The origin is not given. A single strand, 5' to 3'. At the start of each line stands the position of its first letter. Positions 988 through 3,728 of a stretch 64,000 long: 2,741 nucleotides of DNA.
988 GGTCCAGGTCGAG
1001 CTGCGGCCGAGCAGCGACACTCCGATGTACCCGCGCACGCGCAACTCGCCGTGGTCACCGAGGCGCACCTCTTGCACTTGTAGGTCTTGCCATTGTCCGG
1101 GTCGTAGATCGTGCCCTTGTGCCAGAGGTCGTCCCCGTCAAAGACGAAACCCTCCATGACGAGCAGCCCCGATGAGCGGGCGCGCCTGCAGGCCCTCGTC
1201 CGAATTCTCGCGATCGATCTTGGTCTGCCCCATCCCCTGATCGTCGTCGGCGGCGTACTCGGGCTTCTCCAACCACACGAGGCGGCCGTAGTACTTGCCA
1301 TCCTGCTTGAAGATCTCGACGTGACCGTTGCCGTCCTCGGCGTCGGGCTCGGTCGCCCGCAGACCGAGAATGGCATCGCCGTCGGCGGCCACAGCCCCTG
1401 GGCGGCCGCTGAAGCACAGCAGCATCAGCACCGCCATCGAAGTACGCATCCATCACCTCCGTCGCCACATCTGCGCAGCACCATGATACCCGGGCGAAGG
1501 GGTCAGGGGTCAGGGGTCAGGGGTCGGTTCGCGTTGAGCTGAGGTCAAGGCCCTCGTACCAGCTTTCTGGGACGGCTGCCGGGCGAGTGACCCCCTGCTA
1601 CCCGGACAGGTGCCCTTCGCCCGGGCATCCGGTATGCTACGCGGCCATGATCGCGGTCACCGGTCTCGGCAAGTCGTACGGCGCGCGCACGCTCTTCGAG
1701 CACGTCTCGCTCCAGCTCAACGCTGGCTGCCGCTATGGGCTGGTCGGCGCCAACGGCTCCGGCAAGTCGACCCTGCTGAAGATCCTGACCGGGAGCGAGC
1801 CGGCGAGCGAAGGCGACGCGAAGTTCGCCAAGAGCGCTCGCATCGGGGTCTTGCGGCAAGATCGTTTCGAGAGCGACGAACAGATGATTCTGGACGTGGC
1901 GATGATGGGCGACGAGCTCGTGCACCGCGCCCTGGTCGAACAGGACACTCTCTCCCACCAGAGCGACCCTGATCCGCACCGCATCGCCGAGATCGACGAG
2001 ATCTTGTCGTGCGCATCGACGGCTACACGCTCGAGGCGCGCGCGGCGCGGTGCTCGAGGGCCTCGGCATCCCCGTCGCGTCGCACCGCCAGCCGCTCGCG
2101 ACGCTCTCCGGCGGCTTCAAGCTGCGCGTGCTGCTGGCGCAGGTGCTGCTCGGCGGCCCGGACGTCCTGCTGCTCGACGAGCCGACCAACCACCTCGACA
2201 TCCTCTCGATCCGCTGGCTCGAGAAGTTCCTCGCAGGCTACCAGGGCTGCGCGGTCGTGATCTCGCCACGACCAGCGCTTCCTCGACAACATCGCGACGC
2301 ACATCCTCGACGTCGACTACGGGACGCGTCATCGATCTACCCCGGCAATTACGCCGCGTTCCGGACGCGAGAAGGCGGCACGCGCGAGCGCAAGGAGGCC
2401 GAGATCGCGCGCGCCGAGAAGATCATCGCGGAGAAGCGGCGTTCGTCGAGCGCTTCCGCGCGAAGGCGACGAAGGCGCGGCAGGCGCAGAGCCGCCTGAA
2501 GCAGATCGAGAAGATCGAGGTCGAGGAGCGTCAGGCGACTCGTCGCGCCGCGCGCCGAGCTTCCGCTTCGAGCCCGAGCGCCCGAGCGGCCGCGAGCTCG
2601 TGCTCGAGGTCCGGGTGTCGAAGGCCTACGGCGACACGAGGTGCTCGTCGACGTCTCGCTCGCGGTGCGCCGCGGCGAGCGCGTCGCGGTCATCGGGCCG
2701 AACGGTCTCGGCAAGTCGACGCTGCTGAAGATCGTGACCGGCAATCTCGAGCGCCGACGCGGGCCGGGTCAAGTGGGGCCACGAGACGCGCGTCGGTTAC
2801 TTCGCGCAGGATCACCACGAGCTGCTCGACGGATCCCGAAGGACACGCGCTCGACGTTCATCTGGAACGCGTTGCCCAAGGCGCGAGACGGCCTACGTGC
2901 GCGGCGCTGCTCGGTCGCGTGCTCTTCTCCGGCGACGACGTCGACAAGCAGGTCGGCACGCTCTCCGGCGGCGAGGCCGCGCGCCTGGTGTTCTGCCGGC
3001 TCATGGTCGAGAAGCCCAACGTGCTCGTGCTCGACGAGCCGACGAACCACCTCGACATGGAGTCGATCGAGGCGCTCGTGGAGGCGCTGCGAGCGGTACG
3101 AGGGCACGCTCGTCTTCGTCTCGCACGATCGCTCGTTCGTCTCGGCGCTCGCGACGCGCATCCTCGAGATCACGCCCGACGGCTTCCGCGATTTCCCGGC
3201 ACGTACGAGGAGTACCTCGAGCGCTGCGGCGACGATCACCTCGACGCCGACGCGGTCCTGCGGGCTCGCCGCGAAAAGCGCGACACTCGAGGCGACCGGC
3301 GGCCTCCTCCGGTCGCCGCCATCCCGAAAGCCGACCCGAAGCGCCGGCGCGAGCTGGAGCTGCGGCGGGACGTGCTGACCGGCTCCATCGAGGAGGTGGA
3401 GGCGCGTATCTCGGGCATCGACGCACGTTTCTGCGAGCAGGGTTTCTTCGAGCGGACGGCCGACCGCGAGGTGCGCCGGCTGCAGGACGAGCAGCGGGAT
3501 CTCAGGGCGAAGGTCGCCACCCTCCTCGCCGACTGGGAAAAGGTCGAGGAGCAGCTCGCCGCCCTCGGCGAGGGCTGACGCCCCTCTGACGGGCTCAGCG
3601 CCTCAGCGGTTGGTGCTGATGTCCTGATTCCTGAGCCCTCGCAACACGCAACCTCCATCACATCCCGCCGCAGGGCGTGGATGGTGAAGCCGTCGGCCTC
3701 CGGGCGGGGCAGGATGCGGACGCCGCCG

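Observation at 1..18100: Giant imperfect palindrome: nine genes duplicated in mirror order on two ~9-kb arms with no spacer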

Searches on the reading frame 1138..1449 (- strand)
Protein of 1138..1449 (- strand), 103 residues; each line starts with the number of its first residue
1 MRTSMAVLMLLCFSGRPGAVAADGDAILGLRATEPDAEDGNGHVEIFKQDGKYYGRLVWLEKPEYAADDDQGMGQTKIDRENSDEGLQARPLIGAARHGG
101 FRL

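Call 9: search_protein_families(library=pfam, proteins=[window:1138-1449:-])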
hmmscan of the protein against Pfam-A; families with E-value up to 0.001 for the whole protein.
window:1138-1449:- (103 aa): 1 family
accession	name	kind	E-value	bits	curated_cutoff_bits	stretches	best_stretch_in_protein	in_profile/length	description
PF09917.15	DUF2147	-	4.3e-06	27.7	27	1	38-96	6-54/112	Uncharacterized protein conserved in bacteria (DUF2147)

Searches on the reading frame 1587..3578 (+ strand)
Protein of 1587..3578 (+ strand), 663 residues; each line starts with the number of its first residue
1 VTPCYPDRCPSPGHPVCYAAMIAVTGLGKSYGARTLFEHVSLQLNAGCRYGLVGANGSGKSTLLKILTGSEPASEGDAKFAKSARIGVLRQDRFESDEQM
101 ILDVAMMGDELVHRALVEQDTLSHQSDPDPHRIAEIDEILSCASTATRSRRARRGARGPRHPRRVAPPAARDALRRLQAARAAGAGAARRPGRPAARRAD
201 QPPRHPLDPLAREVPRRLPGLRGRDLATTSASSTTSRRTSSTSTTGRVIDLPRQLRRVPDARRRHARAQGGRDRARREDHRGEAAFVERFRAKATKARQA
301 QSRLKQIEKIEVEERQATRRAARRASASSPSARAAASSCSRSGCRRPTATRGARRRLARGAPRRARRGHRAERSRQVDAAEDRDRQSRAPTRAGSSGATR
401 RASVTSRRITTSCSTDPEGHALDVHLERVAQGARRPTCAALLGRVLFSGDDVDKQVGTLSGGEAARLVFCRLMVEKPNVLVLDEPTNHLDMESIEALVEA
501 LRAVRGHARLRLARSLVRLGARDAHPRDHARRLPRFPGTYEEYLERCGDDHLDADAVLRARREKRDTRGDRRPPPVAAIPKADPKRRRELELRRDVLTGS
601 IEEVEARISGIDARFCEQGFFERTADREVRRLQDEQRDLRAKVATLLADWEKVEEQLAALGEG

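Call 9: search_protein_families(library=pfam, proteins=[window:1587-3578:+])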
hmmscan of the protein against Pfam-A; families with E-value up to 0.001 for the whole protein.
window:1587-3578:+ (663 aa): 5 families
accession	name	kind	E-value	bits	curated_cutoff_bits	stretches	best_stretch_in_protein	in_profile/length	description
PF00005.33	ABC_tran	-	1.1e-22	81.6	25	2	38-92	2-67/137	ABC transporter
PF13304.12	AAA_21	-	2.2e-09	38.3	27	1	51-68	3-20/304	AAA domain, putative AbiEii toxin, Type IV TA system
PF12848.13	ABC_tran_Xtn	-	7.1e-09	36.1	25.9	1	263-319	23-79/85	ABC transporter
PF16326.10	ABC_tran_CTD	-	2.8e-06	27.9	32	1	585-655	5-69/69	ABC transporter C-terminal domain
PF02463.25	SMC_N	-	9.5e-05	22.4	40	0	148-505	135-187/220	RecF/RecN/SMC N terminal domain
